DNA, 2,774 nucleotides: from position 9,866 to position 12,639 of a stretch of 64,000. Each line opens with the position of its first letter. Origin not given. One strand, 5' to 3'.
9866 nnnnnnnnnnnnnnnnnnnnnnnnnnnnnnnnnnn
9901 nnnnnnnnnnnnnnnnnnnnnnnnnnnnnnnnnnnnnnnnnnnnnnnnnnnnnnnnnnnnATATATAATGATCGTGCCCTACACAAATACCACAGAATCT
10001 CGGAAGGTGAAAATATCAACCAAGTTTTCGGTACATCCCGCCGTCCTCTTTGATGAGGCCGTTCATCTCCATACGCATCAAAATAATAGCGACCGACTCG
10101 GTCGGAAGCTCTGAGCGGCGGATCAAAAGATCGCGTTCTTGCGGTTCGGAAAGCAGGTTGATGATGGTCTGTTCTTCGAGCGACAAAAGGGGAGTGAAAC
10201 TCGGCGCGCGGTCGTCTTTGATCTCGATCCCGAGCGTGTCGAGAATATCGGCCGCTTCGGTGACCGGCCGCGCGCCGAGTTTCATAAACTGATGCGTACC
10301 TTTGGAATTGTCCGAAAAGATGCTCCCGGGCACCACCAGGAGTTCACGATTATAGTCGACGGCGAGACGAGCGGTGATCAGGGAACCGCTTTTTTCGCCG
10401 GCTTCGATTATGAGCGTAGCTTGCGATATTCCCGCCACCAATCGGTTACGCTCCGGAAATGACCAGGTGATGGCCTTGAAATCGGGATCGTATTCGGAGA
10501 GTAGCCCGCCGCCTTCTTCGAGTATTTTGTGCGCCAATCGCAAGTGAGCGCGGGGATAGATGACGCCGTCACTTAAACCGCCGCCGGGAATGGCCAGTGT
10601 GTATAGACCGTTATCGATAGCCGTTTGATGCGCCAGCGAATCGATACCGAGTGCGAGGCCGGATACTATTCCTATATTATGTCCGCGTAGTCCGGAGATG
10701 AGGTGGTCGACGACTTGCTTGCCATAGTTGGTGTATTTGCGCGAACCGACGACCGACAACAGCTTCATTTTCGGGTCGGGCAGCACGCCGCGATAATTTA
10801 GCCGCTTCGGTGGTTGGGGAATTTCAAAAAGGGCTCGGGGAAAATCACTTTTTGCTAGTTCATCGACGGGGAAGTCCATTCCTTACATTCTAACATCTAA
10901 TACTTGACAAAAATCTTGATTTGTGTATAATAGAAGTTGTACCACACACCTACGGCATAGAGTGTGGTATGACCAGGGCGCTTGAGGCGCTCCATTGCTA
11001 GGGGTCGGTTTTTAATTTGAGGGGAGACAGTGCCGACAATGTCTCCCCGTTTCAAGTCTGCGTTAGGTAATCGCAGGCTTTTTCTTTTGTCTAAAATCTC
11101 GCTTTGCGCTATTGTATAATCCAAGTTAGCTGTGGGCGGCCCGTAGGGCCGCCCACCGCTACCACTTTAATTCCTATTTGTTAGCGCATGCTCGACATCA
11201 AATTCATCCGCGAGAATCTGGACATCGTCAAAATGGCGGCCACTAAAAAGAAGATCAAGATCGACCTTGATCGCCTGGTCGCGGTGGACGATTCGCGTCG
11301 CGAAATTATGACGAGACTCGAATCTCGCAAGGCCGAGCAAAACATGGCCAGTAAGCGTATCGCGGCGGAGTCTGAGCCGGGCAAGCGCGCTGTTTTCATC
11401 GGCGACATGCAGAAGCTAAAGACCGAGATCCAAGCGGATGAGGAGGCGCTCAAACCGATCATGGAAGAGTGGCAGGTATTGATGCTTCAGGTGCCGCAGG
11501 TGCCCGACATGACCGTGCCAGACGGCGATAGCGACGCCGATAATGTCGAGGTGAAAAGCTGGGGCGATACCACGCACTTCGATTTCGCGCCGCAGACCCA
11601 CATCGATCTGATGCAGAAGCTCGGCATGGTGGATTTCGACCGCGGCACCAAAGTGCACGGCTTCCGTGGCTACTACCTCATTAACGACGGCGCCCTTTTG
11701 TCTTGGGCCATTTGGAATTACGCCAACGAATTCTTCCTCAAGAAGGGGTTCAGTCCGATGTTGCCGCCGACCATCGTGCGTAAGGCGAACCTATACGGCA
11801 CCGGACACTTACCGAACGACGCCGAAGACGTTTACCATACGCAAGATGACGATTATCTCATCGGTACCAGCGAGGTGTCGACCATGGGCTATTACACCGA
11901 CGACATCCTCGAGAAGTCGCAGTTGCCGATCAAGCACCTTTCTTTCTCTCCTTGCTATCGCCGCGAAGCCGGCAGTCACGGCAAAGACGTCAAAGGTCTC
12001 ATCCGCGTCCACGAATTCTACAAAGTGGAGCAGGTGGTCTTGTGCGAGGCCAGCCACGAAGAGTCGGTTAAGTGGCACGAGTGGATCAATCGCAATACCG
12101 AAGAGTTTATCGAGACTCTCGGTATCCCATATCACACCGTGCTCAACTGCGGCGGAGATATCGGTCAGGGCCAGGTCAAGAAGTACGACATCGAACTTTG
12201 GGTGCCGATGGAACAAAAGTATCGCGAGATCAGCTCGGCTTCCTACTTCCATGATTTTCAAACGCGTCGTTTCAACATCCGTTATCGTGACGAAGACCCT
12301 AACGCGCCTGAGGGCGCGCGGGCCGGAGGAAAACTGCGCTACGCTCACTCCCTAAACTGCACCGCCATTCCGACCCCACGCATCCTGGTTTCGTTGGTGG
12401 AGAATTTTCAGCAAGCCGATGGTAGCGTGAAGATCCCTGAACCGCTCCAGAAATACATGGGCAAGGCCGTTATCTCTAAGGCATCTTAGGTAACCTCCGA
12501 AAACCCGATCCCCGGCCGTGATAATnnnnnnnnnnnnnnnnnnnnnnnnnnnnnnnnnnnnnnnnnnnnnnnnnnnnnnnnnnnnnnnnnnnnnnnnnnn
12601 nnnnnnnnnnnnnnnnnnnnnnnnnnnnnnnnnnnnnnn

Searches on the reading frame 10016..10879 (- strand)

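Call 9: search_protein_families(library=pfam, proteins=[window:10016-10879:-], max_evalue=0.0001)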
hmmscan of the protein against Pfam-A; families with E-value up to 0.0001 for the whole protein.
window:10016-10879:- (287 aa): 2 families
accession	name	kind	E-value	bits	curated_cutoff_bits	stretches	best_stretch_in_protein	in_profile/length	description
PF02481.21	DNA_processg_A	-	1.5e-63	214.3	29.6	1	9-207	13-211/212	DNA recombination-mediator protein A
PF17782.7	DprA_WH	-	2.3e-07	31.2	22.9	1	230-281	8-60/61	DprA winged helix domain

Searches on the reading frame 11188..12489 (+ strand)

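Call 9: search_protein_families(library=pfam, proteins=[window:11188-12489:+], max_evalue=0.0001)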
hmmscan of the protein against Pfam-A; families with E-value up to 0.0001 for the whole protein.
window:11188-12489:+ (433 aa): 2 families
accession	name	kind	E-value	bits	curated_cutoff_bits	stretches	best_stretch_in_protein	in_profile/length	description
PF00587.30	tRNA-synt_2b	-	1.2e-26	94.3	29.3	1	219-370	8-153/179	tRNA synthetase class II core domain (G, H, P, S and T)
PF02403.27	Seryl_tRNA_N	-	1.5e-20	73.9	28.2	1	1-106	1-108/108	Seryl-tRNA synthetase N-terminal domain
